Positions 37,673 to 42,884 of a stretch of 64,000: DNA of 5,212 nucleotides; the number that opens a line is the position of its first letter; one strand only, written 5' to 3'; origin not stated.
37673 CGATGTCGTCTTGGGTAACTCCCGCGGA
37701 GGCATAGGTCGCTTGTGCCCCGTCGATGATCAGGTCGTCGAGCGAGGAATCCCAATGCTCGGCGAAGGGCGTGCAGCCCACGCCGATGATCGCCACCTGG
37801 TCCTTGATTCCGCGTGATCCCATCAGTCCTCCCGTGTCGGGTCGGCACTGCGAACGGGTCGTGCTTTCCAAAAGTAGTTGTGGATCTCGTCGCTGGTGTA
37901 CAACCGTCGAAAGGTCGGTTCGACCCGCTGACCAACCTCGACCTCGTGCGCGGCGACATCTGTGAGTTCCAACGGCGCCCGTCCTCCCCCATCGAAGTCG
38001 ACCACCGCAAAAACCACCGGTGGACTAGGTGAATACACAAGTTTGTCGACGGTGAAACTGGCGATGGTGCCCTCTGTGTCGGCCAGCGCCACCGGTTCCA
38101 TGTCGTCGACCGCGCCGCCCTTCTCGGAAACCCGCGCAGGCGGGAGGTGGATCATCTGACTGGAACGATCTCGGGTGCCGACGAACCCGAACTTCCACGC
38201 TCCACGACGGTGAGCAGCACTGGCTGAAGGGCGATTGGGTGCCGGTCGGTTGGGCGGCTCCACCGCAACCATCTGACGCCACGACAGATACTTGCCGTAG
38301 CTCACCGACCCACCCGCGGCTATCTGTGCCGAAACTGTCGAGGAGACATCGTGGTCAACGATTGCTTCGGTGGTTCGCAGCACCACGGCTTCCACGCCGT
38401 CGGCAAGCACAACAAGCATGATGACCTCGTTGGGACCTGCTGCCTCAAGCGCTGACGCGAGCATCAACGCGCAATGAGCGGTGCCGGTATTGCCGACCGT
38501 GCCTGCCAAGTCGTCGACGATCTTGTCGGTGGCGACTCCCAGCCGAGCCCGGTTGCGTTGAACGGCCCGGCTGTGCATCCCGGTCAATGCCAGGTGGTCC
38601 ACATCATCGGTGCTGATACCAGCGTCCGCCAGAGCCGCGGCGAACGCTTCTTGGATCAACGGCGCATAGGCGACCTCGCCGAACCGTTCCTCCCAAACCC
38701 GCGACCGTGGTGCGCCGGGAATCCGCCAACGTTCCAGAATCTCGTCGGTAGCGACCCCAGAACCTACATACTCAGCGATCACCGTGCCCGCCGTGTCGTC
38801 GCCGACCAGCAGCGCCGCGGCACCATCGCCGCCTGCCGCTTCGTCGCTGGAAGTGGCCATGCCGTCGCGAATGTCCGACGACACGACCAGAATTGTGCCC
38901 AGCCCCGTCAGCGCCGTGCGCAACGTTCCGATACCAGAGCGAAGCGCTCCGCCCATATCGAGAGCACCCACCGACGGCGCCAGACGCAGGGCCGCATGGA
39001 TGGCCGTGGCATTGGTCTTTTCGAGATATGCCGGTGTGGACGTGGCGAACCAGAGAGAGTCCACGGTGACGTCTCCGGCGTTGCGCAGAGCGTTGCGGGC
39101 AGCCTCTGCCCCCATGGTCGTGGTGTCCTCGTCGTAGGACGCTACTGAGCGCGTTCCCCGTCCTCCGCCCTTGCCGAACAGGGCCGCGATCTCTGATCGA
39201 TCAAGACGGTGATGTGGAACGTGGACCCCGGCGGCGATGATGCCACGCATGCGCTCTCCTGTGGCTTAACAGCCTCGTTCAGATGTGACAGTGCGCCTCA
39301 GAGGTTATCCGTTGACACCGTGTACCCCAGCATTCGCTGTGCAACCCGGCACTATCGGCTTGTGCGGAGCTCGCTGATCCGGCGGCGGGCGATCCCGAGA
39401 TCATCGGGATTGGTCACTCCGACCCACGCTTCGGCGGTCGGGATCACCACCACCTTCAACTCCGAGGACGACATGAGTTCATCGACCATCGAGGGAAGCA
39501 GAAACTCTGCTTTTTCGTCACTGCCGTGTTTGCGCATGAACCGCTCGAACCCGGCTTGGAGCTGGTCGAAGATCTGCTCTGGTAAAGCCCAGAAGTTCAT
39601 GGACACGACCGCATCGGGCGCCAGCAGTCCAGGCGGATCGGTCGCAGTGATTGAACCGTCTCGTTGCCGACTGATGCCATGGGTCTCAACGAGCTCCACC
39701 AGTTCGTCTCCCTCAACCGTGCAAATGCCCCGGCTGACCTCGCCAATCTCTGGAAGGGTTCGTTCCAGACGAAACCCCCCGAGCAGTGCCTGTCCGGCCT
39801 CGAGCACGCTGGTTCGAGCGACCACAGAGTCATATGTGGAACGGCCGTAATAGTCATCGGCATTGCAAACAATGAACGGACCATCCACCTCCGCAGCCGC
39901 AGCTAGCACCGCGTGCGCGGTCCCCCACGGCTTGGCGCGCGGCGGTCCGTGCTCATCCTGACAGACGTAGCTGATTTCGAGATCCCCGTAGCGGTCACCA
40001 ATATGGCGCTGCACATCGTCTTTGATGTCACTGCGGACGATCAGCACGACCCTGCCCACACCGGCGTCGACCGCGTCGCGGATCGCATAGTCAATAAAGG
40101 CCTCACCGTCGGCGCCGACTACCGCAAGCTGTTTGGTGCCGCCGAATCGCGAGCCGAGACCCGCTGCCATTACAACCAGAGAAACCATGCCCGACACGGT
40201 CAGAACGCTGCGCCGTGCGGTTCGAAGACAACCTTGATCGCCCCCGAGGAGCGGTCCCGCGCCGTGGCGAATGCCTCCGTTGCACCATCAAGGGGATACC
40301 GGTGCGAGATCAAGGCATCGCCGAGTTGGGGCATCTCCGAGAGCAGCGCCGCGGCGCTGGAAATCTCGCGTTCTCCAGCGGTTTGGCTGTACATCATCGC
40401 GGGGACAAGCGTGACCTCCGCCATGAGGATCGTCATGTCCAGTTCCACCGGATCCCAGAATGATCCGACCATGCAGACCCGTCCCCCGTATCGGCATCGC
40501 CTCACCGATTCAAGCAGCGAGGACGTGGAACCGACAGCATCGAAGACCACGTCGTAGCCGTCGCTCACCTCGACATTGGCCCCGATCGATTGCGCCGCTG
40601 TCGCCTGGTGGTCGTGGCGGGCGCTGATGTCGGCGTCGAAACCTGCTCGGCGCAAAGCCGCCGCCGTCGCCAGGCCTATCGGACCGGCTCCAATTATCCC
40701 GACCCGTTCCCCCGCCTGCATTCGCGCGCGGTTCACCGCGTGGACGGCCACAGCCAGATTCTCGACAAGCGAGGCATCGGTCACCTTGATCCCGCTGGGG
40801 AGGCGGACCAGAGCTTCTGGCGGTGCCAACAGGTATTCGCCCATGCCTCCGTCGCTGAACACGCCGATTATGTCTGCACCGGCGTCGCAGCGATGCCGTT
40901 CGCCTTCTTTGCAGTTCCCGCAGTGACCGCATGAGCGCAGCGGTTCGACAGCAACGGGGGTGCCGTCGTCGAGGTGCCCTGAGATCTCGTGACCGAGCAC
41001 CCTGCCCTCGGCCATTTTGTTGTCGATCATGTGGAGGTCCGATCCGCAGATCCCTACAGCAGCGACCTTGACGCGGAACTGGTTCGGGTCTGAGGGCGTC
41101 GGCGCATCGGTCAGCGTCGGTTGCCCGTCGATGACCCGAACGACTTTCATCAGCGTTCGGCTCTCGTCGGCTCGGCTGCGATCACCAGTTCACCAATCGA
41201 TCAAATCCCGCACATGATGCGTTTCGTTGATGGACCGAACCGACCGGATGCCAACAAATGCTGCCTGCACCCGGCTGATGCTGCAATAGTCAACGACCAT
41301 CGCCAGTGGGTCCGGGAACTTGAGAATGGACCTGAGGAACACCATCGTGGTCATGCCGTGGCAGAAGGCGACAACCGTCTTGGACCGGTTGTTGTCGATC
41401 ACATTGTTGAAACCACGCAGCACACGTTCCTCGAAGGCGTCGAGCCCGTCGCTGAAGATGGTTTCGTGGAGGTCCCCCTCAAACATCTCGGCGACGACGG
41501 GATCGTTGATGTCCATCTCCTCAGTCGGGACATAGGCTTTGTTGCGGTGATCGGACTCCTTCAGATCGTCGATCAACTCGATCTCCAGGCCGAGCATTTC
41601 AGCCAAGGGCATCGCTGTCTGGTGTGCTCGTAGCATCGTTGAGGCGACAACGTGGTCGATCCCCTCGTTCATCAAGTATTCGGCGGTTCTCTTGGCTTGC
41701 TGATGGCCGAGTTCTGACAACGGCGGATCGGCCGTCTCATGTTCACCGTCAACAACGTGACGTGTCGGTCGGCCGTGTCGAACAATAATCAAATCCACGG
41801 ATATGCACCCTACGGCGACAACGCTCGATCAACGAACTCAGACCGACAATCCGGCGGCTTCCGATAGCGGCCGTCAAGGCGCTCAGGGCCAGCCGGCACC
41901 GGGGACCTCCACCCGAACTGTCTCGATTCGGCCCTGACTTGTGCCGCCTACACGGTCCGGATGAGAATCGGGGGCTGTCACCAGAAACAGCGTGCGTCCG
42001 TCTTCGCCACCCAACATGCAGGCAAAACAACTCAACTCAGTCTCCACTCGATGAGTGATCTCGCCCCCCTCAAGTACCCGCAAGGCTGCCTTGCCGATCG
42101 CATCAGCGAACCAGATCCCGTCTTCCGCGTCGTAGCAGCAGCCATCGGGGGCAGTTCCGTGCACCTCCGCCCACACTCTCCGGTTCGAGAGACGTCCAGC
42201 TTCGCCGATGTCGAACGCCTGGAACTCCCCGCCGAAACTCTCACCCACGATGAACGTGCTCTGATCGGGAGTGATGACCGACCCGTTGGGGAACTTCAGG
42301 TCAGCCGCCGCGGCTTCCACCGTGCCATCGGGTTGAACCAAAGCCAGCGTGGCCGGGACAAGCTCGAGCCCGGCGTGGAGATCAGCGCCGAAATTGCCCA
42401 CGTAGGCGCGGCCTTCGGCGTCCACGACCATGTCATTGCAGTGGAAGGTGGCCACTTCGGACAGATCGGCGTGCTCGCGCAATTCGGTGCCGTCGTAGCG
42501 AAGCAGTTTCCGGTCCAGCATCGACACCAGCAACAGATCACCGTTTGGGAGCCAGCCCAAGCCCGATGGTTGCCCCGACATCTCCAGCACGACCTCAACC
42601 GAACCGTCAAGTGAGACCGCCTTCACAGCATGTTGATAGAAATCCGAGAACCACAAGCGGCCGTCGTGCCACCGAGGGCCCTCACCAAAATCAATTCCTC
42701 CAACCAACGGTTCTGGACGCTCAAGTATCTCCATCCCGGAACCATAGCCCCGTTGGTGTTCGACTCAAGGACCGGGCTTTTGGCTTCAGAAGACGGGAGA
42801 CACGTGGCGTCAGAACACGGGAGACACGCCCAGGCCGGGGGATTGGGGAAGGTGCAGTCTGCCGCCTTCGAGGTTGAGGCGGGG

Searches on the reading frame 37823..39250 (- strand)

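Call 31: search_protein_families(library=ncbifam, proteins=[window:37823-39250:-], max_evalue=0.00001)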
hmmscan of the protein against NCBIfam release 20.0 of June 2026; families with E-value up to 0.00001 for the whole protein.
window:37823-39250:- (475 aa): 6 families
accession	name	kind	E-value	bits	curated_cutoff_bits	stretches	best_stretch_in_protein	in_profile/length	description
NF003274.0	PRK04262.1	equivalog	1.3e-37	129.7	244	1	2-329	3-345/347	hydroxymethylglutaryl-CoA synthase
TIGR00748.1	HMG_CoA_syn_Arc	equivalog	1.1e-23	84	353.35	1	1-325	1-340/345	hydroxymethylglutaryl-CoA synthase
TIGR01835.1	HMG-CoA-S_prok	equivalog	7.6e-14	51.3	360.35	1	30-228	36-240/382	hydroxymethylglutaryl-CoA synthase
NF006829.0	PRK09352.1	subfamily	6e-12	45.2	249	1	32-271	42-295/322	beta-ketoacyl-ACP synthase 3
TIGR00747.1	fabH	subfamily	7.7e-10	38.3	292.1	1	30-280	38-307/322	beta-ketoacyl-ACP synthase III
NF005541.0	PRK07204.1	equivalog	5.2e-06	26.1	402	0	27-154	37-174/329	beta-ketoacyl-ACP synthase III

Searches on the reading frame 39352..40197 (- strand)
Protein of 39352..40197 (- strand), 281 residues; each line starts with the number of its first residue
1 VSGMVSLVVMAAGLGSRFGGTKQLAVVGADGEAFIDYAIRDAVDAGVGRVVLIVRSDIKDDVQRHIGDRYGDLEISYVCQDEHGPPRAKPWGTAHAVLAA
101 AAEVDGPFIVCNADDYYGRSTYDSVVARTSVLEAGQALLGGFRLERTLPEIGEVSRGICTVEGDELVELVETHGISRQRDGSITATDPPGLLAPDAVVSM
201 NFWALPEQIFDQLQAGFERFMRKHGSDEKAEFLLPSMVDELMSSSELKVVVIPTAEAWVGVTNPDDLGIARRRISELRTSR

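Call 31: search_protein_families(library=ncbifam, proteins=[window:39352-40197:-], max_evalue=0.00001)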
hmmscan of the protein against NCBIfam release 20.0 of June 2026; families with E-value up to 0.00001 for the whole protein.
window:39352-40197:- (281 aa): 4 families
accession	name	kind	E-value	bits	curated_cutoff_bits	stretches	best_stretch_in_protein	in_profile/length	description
NF041313.1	UDPGP_AglF_Halo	equivalog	4.2e-15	55.8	400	1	8-273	4-233/234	UTP--glucose-1-phosphate uridylyltransferase AglF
TIGR03992.1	Arch_glmU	subfamily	8.4e-13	47.9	292.1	1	7-130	3-122/393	bifunctional sugar-1-phosphate nucleotidylyltransferase/acetyltransferase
TIGR01208.1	rmlA_long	equivalog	4.8e-08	32.3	320.25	1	8-112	3-105/353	glucose-1-phosphate thymidylyltransferase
NF010933.0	PRK14353.1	equivalog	4.2e-06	25.6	505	1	5-115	6-109/453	bifunctional UDP-N-acetylglucosamine diphosphorylase/glucosamine-1-phosphate N-acetyltransferase GlmU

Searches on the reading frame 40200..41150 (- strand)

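Call 31: search_protein_families(library=ncbifam, proteins=[window:40200-41150:-], max_evalue=0.00001)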
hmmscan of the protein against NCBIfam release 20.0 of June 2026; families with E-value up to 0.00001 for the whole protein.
window:40200-41150:- (316 aa): 18 families
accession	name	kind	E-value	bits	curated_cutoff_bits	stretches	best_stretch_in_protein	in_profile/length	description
TIGR00692.1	tdh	equivalog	4e-32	111.6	458.35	1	13-309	13-338/340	L-threonine 3-dehydrogenase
NF003808.0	PRK05396.1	equivalog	2.4e-30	105.6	380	1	13-309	15-338/341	L-threonine 3-dehydrogenase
NF007489.0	PRK10083.1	equivalog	2.7e-28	98.9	376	1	15-207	18-237/339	Zn-dependent oxidoreductase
NF041097.1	keto_inos_dh_IolM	equivalog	1e-26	93.5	450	1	14-192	43-253/389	scyllo-inosose 3-dehydrogenase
NF007375.0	PRK09880.1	equivalog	1.1e-26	93.4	469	1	23-308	28-342/344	L-idonate 5-dehydrogenase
NF007642.0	PRK10309.1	equivalog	3.8e-26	92.1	550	1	3-192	4-207/347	galactitol-1-phosphate 5-dehydrogenase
NF047908.1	AldhRedAhr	equivalog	3.2e-15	55.9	470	1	19-251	25-282/335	NADPH-dependent aldehyde reductase Ahr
NF010344.0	PRK13771.1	subfamily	2.9e-14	52.8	349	1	6-295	8-318/334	putative alcohol dehydrogenase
TIGR01202.1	bchC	equivalog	7.9e-14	51.5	291.25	1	93-300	95-299/308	chlorophyll synthesis pathway protein BchC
TIGR03366.1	HpnZ_proposed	hypoth_equivalog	5.1e-13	48.9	328.1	1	24-232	7-256/315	putative phosphonate catabolism associated alcohol dehydrogenase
TIGR02824.1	quinone_pig3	subfamily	7.7e-13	48.1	296.8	1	17-258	23-269/325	putative NAD(P)H quinone oxidoreductase, PIG3 family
NF041172.1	AcrlCoa_red_Thmprot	equivalog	1.7e-12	47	500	1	13-302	15-326/334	acryloyl-CoA reductase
NF006940.0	PRK09422.1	equivalog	4e-12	45.8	344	1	23-197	25-213/338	alcohol dehydrogenase AdhP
TIGR03989.1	Rxyl_3153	subfamily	1e-11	44.7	440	1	23-95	27-112/370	NDMA-dependent alcohol dehydrogenase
TIGR02822.1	adh_fam_2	subfamily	4.1e-11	42.5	283.5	1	15-200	21-218/329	zinc-binding alcohol dehydrogenase family protein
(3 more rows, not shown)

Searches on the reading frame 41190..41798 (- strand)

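Call 83: search_protein_families(library=pfam, proteins=[window:41190-41798:-], max_evalue=0.001)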
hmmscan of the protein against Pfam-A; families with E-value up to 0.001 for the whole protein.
window:41190-41798:- (202 aa): 1 family
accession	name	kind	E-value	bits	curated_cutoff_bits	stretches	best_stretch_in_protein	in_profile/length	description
PF00300.27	His_Phos_1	-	1.4e-29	103.6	21.7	1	3-179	1-181/194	Histidine phosphatase superfamily (branch 1)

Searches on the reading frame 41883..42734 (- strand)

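Call 31: search_protein_families(library=ncbifam, proteins=[window:41883-42734:-], max_evalue=0.00001)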
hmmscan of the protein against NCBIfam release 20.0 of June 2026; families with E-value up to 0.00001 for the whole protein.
window:41883-42734:- (283 aa): 0 families

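Call 83: search_protein_families(library=pfam, proteins=[window:41883-42734:-], max_evalue=0.001)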
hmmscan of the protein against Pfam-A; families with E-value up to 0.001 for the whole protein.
window:41883-42734:- (283 aa): 2 families
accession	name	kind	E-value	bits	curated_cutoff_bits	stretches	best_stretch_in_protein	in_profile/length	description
PF08450.18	SGL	-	3.3e-42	145.2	26.3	1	16-254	1-245/246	SMP-30/Gluconolactonase/LRE-like region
PF24684.1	Vgb_lyase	-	0.00043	19.6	50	0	192-250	95-154/290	Virginiamycin B lyase family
